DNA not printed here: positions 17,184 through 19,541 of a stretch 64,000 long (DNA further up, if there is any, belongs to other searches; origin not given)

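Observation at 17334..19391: Membrane-anchored secreted protein combining a lamin-tail domain with a two-HKD phospholipase-D fold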

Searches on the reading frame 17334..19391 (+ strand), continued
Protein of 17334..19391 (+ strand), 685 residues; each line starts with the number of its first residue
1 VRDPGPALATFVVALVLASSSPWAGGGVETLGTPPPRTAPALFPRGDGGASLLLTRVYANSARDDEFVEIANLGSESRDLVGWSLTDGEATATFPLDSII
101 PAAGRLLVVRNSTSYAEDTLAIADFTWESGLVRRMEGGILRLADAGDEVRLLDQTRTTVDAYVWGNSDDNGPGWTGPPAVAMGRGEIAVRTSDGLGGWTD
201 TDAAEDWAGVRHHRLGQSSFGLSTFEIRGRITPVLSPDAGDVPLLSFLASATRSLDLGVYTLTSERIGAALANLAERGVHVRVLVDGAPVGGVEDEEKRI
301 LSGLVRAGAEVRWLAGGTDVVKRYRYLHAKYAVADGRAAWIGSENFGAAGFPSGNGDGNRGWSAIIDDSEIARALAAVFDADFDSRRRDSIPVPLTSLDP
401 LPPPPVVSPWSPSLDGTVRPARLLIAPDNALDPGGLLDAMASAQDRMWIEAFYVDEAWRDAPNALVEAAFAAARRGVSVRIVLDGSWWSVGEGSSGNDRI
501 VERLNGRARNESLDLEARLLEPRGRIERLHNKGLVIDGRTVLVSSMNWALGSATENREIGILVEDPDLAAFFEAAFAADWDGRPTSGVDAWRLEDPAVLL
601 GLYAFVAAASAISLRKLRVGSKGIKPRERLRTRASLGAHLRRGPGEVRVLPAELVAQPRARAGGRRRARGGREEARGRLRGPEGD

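Call 56: search_solved_structures(query=A3, max_evalue=0.001, show_alignments=5)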
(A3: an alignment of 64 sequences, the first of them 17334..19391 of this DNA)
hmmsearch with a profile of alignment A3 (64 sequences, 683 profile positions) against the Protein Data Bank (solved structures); distinct sequences matched with E-value up to 0.001: 21.
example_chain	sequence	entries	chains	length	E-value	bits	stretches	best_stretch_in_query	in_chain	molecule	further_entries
7e0m_A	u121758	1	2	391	6.1e-20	74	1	325-582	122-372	Phospholipase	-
8v05_A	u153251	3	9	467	1.6e-13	52.8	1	263-587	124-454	5'-3' exonuclease PLD3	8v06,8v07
8q1k_A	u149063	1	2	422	1.2e-11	46.5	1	263-587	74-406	5'-3' exonuclease PLD3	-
8q1x_A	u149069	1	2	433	1.5e-11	46.2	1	263-587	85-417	5'-3' exonuclease PLD3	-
8s86_A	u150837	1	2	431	2.1e-11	45.8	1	263-587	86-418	5'-3' exonuclease PLD3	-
8v5t_A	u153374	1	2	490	2.9e-11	45.3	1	263-587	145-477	5'-3' exonuclease PLD3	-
4ggj_A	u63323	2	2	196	5.1e-11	44.5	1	526-580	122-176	Mitochondrial cardiolipin hydrolase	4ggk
9vbj_A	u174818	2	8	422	7.8e-11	43.9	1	520-579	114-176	5'-3' exonuclease PLD4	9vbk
8v08_A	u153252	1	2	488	1.5e-10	43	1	520-579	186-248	5'-3' exonuclease PLD4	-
9lkx_K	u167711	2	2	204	2.2e-10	42.4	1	527-580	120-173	Mitochondrial cardiolipin hydrolase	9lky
6ehi_A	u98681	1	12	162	6e-10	40.9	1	238-352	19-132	Nuclease NucT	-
9vbg_A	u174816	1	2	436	5e-09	37.9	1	263-587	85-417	5'-3' exonuclease PLD3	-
1byr_A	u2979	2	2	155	1.7e-08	36.1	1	233-285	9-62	PROTEIN (ENDONUCLEASE)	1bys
9vbh_A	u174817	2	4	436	1.8e-07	32.8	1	263-587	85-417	5'-3' exonuclease PLD3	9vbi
4h4a_A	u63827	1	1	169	7.1e-07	30.8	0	242-310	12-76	Mitochondrial cardiolipin hydrolase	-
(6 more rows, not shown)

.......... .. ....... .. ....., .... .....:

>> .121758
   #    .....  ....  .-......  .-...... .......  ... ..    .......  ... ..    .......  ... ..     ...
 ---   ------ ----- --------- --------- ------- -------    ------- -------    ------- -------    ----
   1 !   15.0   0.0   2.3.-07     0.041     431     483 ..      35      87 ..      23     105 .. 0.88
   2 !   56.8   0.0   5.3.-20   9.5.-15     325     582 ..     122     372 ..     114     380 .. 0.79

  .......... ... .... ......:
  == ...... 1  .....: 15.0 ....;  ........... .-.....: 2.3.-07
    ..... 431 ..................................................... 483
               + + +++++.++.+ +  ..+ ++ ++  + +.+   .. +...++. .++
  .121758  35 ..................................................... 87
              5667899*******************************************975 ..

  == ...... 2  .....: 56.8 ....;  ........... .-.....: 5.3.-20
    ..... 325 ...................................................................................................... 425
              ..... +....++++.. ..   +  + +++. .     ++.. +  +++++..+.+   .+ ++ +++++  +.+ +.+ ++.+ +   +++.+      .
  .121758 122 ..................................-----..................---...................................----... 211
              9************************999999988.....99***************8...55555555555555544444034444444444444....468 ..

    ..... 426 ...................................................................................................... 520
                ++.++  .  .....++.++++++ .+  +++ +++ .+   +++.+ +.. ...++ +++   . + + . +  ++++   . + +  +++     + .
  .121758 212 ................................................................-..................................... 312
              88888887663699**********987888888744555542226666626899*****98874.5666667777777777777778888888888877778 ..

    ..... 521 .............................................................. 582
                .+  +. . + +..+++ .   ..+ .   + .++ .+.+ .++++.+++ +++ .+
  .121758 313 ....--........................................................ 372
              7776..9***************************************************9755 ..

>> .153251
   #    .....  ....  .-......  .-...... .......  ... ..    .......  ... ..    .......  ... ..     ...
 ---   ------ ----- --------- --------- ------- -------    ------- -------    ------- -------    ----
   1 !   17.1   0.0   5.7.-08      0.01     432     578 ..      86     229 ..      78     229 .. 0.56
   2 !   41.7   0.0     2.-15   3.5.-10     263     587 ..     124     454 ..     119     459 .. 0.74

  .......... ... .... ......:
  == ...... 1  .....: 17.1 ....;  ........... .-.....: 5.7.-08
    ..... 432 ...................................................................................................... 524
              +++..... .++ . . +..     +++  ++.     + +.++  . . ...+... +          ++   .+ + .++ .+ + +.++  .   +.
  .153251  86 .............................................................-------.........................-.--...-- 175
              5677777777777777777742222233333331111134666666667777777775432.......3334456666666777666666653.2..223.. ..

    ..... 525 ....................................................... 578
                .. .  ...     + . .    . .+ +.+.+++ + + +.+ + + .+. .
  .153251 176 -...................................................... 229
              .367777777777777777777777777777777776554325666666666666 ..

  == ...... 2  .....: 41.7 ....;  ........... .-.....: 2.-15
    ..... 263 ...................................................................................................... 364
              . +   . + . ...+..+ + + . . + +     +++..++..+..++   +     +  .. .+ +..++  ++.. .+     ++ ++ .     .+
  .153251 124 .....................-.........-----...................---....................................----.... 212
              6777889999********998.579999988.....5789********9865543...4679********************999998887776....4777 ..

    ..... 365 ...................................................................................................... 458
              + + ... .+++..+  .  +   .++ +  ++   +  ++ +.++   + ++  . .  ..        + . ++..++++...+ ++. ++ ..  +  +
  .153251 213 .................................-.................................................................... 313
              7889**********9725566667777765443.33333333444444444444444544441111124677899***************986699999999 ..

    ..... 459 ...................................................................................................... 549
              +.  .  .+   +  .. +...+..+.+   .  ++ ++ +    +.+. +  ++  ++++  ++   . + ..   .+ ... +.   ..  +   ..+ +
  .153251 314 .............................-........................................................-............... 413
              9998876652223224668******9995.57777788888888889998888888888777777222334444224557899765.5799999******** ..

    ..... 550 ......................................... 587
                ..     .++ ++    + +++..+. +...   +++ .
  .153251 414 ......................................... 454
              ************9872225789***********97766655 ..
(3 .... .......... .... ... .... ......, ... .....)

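Call 61: find_related_loci(query=A5, collection=metagenome_contigs, flank=5000)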
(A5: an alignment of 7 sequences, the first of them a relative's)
Query A5 (585 aa) in metagenome_contigs; peptide patterns used: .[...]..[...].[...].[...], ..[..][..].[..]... (x = any residue, [..] = any of these).
600 stretches matched a pattern (row limit reached: there are more); 553 encode a relative of the query (tblastn E <= 1e-3); the best 80 are kept; 80 distinct loci.
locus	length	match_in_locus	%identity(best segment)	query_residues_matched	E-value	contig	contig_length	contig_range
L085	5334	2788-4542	100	1-585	0e+0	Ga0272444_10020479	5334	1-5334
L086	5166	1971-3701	37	10-555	1e-108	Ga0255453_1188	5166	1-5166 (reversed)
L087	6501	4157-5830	36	28-554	7e-107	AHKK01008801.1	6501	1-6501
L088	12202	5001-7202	37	22-563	2e-104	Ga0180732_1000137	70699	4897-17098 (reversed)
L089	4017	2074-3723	35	23-558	2e-103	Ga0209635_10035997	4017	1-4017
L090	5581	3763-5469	37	14-550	2e-102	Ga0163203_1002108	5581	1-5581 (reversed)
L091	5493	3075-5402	35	1-572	2e-99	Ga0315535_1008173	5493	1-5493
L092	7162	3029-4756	35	18-559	3e-99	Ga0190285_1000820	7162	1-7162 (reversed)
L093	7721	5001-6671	36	28-557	9e-99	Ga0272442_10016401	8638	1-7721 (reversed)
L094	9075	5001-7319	35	1-566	1e-98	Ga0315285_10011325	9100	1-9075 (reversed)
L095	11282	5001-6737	33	25-581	4e-98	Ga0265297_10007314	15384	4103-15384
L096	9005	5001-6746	34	22-580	9e-98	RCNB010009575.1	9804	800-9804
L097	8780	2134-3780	35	23-566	5e-98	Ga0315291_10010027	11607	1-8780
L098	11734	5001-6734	36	10-550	2e-97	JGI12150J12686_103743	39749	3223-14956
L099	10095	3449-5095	35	23-566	1e-97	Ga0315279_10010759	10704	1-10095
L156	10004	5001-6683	32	12-549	4e-86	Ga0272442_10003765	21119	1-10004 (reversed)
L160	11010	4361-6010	31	22-549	3e-85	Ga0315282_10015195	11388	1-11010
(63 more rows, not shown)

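Call 66: search_protein_families(library=pfam, proteins=[L156:6815-7774:+, L160:7083-8009:-], max_evalue=0.01)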
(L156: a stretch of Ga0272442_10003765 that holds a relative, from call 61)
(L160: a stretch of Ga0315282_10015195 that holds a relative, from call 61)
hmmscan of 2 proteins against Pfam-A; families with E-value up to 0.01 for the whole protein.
L156:6815-7774:+ (319 aa): 1 family
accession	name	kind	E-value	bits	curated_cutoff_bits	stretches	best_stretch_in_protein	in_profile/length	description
PF01694.28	Rhomboid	-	1.5e-30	106.7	22.6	1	72-225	3-142/143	Rhomboid domain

L160:7083-8009:- (308 aa): 2 families
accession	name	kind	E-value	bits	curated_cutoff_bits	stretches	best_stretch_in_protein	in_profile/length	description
PF06550.16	SPP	-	2.6e-71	240.9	23.9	1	21-296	3-280/283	Signal-peptide peptidase, presenilin aspartyl protease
PF04258.18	Peptidase_A22B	-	3.8e-07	30.5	23.3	1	20-242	15-212/286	Signal peptide peptidase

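Call 78: list_cluster_members(proteins=[window:17334-19391:+, window:19231-20229:+])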
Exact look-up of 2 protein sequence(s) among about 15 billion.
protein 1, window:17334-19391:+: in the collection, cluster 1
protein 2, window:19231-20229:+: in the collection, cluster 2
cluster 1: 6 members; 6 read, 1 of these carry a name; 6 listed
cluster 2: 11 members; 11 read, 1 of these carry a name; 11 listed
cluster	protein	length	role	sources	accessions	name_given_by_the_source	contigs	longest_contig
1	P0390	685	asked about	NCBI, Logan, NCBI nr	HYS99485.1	MAG TPA: phospholipase D-like domain-containing protein [Thermoplasmata archaeon] | phospholipase D-like domain-containing protein [Thermoplasmata archaeon]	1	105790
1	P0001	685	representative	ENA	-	-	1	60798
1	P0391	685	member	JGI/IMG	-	-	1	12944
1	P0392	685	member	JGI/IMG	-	-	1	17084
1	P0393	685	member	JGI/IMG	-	-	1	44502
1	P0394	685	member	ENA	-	-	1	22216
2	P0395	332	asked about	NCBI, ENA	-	-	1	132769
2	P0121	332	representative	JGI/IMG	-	-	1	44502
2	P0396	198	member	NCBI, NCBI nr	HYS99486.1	MAG TPA: CRISPR-associated protein Cas4 [Thermoplasmata archaeon] | CRISPR-associated protein Cas4 [Thermoplasmata archaeon]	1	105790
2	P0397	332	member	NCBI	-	-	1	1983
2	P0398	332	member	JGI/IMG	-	-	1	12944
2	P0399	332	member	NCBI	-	-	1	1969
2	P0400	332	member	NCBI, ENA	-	-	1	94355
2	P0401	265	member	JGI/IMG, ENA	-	-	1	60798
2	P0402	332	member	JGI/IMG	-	-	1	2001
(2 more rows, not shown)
